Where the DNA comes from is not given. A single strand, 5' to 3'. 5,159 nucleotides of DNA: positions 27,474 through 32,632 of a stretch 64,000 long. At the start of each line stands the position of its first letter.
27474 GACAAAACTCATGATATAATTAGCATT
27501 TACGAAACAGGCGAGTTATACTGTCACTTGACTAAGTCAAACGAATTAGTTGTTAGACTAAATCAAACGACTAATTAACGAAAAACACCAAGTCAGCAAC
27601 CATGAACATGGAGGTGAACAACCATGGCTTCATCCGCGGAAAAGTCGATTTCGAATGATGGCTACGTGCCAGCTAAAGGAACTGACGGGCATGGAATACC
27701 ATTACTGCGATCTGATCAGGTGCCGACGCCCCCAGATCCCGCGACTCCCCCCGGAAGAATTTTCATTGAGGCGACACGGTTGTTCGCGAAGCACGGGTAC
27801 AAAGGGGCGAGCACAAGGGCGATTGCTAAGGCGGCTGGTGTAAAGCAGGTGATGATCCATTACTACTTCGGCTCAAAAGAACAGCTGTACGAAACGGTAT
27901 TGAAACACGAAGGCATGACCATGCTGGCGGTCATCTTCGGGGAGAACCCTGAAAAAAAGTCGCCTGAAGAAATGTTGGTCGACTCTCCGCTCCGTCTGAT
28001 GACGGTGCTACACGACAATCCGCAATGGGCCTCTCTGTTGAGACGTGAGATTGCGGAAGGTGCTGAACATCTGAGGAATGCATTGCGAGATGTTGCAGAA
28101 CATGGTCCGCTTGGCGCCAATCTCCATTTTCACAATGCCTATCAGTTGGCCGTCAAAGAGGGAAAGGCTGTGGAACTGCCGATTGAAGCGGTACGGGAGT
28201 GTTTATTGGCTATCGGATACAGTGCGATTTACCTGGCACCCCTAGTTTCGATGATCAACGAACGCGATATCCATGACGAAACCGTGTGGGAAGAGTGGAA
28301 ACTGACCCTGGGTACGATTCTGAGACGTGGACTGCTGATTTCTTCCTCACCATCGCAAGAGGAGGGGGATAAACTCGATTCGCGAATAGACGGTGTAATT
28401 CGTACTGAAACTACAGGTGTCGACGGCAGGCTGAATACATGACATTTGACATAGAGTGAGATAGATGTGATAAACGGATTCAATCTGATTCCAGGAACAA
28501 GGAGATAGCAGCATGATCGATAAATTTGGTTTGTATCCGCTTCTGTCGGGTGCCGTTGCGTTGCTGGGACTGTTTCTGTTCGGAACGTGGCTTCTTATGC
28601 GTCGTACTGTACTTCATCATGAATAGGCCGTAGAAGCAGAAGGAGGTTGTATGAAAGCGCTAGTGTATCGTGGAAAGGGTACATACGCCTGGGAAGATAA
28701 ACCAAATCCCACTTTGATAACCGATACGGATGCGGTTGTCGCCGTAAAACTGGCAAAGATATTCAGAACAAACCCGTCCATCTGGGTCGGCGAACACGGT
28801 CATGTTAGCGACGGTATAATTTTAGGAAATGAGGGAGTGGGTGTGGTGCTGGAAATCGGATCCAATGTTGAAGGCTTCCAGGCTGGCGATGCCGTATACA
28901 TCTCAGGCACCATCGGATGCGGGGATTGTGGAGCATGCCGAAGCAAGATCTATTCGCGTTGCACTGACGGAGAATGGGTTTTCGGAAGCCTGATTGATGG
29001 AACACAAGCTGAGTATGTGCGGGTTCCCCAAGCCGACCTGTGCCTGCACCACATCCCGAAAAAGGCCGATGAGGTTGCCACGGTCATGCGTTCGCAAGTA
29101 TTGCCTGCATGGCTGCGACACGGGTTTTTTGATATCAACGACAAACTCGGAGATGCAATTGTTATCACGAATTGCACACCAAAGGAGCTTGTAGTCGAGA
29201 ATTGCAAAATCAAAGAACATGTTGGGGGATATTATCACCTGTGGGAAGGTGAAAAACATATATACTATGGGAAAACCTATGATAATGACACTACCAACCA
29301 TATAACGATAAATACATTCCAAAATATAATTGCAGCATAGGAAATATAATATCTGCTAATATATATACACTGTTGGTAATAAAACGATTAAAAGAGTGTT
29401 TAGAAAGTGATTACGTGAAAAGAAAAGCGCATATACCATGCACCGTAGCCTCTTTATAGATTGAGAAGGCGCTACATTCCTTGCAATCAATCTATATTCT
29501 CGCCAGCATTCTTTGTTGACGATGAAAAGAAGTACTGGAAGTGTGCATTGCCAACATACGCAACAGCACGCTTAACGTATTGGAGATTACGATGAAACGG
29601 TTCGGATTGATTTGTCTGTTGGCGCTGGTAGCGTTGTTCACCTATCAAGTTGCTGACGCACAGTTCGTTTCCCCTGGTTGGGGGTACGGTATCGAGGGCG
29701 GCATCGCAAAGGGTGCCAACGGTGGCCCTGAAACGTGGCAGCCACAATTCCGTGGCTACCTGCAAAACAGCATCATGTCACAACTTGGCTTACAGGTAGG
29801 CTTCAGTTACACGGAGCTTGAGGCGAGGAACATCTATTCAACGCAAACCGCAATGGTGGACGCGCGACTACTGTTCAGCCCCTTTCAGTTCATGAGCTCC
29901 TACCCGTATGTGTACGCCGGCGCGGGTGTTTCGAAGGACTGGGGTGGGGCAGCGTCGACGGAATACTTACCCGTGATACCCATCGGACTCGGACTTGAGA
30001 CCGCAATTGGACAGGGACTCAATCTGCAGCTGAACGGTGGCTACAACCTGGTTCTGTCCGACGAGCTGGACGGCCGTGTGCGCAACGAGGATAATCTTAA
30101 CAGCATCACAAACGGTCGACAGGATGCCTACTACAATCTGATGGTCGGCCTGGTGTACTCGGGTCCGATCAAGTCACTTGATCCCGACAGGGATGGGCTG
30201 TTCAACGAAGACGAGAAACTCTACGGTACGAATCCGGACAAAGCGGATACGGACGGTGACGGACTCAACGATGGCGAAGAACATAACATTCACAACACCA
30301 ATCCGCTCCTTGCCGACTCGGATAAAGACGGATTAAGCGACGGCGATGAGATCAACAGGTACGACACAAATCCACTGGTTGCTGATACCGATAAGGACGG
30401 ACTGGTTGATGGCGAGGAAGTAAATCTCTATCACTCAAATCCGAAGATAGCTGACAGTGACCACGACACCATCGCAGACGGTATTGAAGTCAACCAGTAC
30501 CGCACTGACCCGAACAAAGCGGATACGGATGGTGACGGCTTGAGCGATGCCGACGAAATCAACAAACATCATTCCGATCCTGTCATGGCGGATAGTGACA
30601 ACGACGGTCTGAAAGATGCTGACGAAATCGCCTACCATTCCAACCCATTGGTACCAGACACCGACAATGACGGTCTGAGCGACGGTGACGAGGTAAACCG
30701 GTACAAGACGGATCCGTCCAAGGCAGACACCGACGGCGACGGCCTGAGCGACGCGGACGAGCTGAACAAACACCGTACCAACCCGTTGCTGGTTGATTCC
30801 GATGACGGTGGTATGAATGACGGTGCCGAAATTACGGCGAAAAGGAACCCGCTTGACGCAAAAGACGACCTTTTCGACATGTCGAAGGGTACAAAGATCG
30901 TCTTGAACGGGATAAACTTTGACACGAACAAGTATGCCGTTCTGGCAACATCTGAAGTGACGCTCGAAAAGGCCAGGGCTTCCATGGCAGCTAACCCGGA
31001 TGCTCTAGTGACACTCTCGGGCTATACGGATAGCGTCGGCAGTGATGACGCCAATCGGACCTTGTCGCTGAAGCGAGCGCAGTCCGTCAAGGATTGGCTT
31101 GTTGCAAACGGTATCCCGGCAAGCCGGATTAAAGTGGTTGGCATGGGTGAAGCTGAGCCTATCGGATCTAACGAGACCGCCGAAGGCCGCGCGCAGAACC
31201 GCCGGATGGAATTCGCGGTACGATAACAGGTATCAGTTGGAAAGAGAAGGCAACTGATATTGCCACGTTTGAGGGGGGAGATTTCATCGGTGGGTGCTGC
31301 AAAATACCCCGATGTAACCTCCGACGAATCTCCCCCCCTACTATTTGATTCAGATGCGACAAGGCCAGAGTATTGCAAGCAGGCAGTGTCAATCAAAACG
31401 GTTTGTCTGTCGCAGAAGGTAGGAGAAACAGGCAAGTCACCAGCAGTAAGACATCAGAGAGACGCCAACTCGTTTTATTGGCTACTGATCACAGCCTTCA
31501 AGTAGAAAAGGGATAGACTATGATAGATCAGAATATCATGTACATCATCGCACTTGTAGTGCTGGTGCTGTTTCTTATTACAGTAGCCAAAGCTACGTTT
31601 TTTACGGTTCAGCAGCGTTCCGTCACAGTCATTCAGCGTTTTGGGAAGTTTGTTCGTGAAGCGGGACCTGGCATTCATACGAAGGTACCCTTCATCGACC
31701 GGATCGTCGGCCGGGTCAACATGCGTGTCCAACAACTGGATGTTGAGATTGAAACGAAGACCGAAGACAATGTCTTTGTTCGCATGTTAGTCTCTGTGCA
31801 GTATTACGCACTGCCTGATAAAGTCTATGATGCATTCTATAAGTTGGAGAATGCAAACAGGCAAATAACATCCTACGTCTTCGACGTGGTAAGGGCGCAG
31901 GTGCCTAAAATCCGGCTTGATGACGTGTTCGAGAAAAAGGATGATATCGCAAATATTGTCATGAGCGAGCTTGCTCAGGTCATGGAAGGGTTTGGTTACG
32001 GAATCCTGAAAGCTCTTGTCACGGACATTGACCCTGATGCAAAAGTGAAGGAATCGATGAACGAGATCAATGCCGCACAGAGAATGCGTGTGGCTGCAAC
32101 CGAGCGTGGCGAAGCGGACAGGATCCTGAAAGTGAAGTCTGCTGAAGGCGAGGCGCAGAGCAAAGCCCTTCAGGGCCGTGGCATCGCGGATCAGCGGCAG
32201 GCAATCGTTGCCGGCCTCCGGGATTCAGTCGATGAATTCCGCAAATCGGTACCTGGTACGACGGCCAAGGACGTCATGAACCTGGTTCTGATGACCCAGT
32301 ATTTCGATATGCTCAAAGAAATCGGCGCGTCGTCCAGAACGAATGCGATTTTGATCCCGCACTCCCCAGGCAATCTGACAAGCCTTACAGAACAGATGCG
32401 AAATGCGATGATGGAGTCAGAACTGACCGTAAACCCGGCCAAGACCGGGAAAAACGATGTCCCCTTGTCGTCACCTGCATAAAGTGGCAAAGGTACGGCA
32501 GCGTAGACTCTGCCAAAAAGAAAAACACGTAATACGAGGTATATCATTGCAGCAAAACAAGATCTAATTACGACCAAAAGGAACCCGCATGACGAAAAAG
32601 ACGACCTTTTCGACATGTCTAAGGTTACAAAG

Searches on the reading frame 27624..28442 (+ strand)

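Call 69: search_protein_families(library=pfam, proteins=[window:27624-28442:+], max_evalue=0.001)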
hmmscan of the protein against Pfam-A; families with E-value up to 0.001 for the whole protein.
window:27624-28442:+ (272 aa): 1 family
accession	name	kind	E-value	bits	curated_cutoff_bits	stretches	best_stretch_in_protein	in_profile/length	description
PF00440.29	TetR_N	-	6.8e-15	55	24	1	50-90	5-45/47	Bacterial regulatory proteins, tetR family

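Call 70: search_protein_families(library=padloc, proteins=[window:27624-28442:+], max_evalue=0.001)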
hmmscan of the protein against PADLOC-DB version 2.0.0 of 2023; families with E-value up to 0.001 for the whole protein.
window:27624-28442:+ (272 aa): 0 families

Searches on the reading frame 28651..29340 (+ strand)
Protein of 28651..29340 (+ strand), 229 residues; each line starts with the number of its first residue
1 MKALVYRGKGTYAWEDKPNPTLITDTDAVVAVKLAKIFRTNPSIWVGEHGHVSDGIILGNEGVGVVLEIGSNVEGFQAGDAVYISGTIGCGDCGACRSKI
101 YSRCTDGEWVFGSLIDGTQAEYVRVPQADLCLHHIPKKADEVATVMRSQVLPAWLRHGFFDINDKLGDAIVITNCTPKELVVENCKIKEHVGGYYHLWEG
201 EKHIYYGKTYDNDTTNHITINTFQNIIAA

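Call 69: search_protein_families(library=pfam, proteins=[window:28651-29340:+], max_evalue=0.001)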
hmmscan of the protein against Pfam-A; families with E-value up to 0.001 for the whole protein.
window:28651-29340:+ (229 aa): 1 family
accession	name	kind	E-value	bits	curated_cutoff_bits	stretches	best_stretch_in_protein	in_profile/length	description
PF08240.17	ADH_N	-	1.6e-18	67.3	23.5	1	25-131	2-100/104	Alcohol dehydrogenase GroES-like domain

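Call 70: search_protein_families(library=padloc, proteins=[window:28651-29340:+], max_evalue=0.001)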
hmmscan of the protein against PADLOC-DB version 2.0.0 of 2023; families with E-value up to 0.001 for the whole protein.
window:28651-29340:+ (229 aa): 0 families

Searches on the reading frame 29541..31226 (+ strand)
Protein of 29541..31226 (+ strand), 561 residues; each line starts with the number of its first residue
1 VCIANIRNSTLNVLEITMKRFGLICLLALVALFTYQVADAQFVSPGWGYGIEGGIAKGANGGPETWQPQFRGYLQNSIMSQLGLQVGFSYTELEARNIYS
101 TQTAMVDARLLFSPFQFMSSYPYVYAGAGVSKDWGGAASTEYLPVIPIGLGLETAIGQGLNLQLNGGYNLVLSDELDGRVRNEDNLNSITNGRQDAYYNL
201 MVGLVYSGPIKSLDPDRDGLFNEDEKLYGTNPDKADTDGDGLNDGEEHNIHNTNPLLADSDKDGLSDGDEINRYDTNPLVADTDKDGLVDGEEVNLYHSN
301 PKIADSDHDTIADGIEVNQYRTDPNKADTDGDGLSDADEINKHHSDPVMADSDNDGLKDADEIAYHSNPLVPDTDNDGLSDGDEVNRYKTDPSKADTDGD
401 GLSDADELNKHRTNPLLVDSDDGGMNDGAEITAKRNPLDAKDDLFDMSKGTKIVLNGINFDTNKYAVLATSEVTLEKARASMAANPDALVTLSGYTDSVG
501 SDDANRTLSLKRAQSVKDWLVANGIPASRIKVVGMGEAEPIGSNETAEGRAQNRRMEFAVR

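Call 69: search_protein_families(library=pfam, proteins=[window:29541-31226:+], max_evalue=0.001)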
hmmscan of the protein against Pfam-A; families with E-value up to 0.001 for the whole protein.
window:29541-31226:+ (561 aa): 3 families
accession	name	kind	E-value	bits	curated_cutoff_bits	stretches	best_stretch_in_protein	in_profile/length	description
PF18884.5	TSP3_bac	-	4.8e-51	170.6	25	5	373-395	1-22/22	Bacterial TSP3 repeat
PF00691.25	OmpA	-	3.6e-21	75.8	27.2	1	460-554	2-98/98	OmpA family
PF03495.19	Binary_toxB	-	5.8e-11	42.9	25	1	282-343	2-63/78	Clostridial binary toxin B/anthrax toxin PA Ca-binding domain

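Call 70: search_protein_families(library=padloc, proteins=[window:29541-31226:+], max_evalue=0.001)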
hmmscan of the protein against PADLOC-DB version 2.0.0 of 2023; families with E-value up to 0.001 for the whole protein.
window:29541-31226:+ (561 aa): 3 families
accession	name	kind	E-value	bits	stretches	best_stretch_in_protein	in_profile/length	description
PDLC00651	ZorB3|ZorB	-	3.3e-11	41.1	1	485-559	121-201/215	MotB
PDLC00609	ZorB1|ZorB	-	1.1e-06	26.3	1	490-561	136-215/232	MotB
PDLC00612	ZorB1|ZorB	-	2.8e-06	25.1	1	490-557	187-263/293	MotB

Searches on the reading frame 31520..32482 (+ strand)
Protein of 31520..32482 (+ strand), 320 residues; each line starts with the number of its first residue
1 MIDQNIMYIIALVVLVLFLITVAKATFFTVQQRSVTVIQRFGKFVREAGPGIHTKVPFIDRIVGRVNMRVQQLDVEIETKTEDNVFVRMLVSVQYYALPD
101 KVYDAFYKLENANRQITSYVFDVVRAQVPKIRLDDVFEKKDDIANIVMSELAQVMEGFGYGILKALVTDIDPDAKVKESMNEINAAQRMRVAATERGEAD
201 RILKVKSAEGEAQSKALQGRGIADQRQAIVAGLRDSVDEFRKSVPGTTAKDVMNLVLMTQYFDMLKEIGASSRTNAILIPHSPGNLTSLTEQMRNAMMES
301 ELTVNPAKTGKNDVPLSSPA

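Call 69: search_protein_families(library=pfam, proteins=[window:31520-32482:+], max_evalue=0.001)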
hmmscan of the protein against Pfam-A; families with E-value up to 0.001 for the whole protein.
window:31520-32482:+ (320 aa): 1 family
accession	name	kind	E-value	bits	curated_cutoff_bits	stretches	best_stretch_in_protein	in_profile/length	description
PF01145.31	Band_7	-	4.7e-30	105.4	23.6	1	29-200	2-175/176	SPFH domain / Band 7 family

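Call 70: search_protein_families(library=padloc, proteins=[window:31520-32482:+], max_evalue=0.001)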
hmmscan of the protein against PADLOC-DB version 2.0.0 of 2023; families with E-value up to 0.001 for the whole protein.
window:31520-32482:+ (320 aa): 0 families
